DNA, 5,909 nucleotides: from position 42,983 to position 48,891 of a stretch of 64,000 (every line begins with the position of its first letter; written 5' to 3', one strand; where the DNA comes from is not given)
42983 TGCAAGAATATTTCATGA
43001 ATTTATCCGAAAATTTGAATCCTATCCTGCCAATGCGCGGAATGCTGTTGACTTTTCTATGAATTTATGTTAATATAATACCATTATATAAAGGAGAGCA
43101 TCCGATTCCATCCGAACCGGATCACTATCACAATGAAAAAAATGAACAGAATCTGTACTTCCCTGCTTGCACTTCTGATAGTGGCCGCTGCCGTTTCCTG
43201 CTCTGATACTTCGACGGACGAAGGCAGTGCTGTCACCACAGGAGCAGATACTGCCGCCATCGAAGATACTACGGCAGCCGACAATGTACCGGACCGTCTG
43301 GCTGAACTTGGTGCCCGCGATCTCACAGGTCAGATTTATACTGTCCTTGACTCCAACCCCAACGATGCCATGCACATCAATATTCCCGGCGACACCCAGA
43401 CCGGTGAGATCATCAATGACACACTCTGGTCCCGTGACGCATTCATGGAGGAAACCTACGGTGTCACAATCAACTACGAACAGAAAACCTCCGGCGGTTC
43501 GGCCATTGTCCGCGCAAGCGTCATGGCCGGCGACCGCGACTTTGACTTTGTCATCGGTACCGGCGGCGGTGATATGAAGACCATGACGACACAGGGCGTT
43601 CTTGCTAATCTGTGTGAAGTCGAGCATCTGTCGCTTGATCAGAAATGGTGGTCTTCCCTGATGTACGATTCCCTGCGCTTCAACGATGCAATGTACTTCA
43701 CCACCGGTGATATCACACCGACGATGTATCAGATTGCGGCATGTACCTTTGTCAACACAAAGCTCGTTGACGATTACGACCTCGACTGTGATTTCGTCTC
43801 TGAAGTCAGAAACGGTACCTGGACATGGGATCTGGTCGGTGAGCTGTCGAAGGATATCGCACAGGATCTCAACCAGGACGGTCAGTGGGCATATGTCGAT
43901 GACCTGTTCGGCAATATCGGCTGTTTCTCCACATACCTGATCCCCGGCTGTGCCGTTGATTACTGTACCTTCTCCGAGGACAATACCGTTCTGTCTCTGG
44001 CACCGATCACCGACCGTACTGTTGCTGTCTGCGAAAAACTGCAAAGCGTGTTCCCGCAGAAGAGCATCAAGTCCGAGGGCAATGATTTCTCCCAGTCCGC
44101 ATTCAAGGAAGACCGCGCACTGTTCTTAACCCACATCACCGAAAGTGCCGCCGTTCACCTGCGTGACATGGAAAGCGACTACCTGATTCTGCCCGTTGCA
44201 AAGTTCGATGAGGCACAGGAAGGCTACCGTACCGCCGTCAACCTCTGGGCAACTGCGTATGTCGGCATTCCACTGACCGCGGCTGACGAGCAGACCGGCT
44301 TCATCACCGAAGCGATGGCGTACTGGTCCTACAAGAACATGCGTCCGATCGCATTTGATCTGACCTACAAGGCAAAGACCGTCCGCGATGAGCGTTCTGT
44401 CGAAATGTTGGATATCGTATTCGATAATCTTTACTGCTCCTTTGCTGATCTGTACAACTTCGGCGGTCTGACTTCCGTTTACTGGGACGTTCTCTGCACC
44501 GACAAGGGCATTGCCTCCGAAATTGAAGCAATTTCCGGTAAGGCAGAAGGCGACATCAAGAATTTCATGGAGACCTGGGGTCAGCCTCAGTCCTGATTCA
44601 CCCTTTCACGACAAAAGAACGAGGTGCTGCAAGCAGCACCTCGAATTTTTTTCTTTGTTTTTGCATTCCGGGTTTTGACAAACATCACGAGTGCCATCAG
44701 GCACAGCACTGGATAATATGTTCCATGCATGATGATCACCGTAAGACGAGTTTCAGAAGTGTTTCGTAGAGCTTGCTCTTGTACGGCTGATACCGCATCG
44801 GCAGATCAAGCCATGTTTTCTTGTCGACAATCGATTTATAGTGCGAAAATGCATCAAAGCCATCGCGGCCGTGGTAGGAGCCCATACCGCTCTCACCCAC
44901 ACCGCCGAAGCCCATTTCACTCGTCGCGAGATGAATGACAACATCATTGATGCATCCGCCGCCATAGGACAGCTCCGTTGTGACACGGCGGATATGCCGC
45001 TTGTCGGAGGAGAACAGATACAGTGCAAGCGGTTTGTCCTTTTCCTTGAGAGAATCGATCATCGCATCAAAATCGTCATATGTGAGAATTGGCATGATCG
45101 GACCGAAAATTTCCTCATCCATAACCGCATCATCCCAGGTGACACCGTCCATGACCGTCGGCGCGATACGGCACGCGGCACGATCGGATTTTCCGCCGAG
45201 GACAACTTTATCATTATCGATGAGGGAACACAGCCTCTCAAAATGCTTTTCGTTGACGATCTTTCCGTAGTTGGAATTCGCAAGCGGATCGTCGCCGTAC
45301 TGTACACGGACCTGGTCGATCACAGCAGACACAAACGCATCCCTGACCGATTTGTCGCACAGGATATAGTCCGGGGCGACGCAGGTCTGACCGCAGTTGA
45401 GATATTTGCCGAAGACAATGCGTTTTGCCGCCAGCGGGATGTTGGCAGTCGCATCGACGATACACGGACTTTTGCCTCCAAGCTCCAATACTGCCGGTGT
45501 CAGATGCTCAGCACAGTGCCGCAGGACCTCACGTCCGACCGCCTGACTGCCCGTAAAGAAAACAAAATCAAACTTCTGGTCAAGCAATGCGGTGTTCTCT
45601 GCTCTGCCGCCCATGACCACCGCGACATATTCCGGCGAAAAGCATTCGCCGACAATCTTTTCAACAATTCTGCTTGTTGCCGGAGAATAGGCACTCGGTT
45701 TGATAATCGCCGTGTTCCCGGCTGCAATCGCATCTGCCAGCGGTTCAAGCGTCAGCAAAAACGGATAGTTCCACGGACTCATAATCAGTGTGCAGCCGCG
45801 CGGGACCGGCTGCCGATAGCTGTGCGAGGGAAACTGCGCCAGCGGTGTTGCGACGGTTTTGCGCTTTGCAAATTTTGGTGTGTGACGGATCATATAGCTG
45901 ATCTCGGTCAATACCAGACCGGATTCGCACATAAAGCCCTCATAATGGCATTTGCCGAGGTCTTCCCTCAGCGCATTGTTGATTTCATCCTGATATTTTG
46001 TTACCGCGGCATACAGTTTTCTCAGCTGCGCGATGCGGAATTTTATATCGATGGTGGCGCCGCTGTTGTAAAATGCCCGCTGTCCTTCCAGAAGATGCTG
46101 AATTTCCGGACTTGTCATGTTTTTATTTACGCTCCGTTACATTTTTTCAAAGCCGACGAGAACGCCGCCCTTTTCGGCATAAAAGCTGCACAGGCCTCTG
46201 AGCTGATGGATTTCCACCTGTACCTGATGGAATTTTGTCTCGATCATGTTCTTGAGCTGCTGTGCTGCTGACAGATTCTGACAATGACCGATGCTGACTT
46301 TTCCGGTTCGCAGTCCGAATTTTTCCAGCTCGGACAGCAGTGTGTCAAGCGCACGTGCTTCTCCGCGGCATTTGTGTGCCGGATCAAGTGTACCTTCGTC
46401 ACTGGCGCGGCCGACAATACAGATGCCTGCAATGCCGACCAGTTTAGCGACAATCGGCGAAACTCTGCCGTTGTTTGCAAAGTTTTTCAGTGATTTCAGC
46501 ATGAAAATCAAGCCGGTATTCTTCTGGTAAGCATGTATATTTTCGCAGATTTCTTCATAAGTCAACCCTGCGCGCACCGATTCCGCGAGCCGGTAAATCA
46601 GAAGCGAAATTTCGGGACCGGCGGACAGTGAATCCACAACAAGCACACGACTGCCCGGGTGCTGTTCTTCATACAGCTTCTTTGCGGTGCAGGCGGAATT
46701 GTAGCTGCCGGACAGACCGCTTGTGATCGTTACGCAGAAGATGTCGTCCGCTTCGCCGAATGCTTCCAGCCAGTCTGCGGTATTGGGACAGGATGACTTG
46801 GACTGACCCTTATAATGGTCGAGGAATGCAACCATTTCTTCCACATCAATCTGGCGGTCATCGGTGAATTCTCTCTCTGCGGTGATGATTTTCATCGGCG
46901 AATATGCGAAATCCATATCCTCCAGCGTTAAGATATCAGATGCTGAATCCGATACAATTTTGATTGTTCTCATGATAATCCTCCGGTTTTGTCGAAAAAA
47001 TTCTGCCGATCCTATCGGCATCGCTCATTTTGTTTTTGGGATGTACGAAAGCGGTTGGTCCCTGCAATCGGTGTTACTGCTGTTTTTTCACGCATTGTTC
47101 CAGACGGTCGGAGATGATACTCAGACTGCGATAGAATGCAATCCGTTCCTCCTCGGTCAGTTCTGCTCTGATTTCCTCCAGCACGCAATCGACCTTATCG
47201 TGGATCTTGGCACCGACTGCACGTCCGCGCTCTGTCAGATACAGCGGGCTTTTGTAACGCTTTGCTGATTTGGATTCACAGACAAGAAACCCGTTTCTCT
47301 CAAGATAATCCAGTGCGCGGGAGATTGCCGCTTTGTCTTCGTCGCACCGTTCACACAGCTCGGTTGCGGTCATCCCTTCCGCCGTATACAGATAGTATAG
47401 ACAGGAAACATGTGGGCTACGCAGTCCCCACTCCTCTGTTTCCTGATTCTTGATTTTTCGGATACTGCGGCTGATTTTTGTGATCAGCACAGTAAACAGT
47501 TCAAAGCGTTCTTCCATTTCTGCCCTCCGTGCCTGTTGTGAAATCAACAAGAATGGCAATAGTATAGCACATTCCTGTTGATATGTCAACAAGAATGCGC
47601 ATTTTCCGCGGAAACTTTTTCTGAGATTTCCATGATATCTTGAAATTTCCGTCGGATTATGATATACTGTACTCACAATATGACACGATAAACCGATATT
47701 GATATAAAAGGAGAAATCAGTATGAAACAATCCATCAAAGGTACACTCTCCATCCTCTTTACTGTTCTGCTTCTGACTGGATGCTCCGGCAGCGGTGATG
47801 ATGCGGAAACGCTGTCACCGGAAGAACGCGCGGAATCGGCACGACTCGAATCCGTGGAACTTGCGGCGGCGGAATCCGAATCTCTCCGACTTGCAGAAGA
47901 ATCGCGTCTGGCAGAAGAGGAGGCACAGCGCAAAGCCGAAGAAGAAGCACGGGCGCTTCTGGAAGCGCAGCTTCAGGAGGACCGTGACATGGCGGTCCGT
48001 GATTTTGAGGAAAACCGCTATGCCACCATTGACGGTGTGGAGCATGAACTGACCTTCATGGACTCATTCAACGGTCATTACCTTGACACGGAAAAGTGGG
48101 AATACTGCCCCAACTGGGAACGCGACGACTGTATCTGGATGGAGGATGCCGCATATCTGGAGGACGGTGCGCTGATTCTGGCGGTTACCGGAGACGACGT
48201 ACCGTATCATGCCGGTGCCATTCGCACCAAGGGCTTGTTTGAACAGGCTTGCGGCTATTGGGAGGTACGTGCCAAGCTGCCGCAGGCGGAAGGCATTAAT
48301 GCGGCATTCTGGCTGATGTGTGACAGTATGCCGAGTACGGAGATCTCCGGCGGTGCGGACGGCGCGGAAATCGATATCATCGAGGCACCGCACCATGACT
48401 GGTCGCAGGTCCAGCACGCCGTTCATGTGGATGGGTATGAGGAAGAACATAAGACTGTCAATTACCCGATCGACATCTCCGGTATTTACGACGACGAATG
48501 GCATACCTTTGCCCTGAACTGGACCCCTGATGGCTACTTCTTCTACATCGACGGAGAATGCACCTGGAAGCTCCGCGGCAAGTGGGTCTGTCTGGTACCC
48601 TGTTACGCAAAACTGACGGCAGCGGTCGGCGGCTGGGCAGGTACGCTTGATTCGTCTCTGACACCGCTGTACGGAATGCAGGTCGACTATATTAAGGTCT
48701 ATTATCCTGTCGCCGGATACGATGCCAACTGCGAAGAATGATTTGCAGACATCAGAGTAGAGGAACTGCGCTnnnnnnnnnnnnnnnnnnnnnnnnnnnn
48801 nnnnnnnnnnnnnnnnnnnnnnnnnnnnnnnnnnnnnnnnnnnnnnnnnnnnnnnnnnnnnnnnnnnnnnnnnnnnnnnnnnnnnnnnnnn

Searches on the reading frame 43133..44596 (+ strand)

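Call 63: search_protein_families(library=pfam, proteins=[window:43133-44596:+], max_evalue=0.0001)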
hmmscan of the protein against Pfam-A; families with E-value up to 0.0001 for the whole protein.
window:43133-44596:+ (487 aa): 1 family
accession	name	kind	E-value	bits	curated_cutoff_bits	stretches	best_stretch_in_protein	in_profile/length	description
PF01547.30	SBP_bac_1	-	9.2e-09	36.1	26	1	102-328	15-229/307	Bacterial extracellular solute-binding protein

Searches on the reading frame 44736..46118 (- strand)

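Call 64: search_protein_families(library=pfam, proteins=[window:44736-46118:-], max_evalue=0.0001)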
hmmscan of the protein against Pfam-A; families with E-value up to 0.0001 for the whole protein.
window:44736-46118:- (460 aa): 1 family
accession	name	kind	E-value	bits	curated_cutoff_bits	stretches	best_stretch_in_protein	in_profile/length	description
PF00171.27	Aldedh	-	1.6e-83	281.2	23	1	19-430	44-461/461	Aldehyde dehydrogenase family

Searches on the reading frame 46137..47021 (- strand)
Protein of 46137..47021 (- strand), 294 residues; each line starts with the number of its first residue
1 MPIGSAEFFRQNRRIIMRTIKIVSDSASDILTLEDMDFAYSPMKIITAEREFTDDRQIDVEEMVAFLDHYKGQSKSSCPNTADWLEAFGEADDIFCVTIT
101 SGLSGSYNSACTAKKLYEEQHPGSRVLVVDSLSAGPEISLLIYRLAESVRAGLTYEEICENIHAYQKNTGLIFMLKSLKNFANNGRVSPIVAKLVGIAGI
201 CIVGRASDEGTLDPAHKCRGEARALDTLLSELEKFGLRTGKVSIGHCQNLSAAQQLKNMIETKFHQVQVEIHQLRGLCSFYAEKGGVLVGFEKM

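Call 64: search_protein_families(library=pfam, proteins=[window:46137-47021:-], max_evalue=0.0001)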
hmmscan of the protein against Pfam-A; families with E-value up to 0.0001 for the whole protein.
window:46137-47021:- (294 aa): 1 family
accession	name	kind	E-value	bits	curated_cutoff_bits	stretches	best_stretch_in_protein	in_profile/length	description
PF02645.21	DegV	-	1.2e-47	163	27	1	19-287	1-273/280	Uncharacterised protein, DegV family COG1307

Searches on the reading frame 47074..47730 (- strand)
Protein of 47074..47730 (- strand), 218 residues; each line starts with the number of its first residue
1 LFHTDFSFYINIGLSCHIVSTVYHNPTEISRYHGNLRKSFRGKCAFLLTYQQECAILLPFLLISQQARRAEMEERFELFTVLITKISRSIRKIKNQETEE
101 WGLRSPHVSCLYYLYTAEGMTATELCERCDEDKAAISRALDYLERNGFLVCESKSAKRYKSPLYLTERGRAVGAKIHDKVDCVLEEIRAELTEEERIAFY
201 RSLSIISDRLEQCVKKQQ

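Call 64: search_protein_families(library=pfam, proteins=[window:47074-47730:-], max_evalue=0.0001)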
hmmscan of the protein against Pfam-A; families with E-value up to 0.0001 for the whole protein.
window:47074-47730:- (218 aa): 3 families
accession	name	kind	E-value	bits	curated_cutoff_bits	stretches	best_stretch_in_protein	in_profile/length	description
PF12802.13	MarR_2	-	2e-08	34.7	27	1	102-156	2-58/61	MarR family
PF01047.28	MarR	-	4e-07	30.3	24.6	1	105-149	3-47/59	MarR family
PF12840.13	HTH_20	-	7.4e-05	23.1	27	0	116-151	15-50/51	Helix-turn-helix domain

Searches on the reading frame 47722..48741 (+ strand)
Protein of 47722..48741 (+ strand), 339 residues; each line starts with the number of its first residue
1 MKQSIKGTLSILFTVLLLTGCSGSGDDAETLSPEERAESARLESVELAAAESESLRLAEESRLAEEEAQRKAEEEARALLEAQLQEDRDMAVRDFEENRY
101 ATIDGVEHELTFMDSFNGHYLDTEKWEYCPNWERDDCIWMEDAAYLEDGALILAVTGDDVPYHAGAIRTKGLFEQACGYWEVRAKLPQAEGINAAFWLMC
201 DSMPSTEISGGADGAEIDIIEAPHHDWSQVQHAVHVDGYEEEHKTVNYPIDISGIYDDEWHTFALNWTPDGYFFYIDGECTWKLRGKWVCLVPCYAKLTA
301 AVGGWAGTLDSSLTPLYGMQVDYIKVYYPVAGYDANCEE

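Call 64: search_protein_families(library=pfam, proteins=[window:47722-48741:+], max_evalue=0.0001)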
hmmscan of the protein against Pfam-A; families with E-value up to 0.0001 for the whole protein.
window:47722-48741:+ (339 aa): 1 family
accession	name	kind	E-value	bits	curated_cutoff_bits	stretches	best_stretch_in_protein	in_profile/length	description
PF00722.28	Glyco_hydro_16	-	4.6e-17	62.5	22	1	136-311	6-161/175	Glycosyl hydrolases family 16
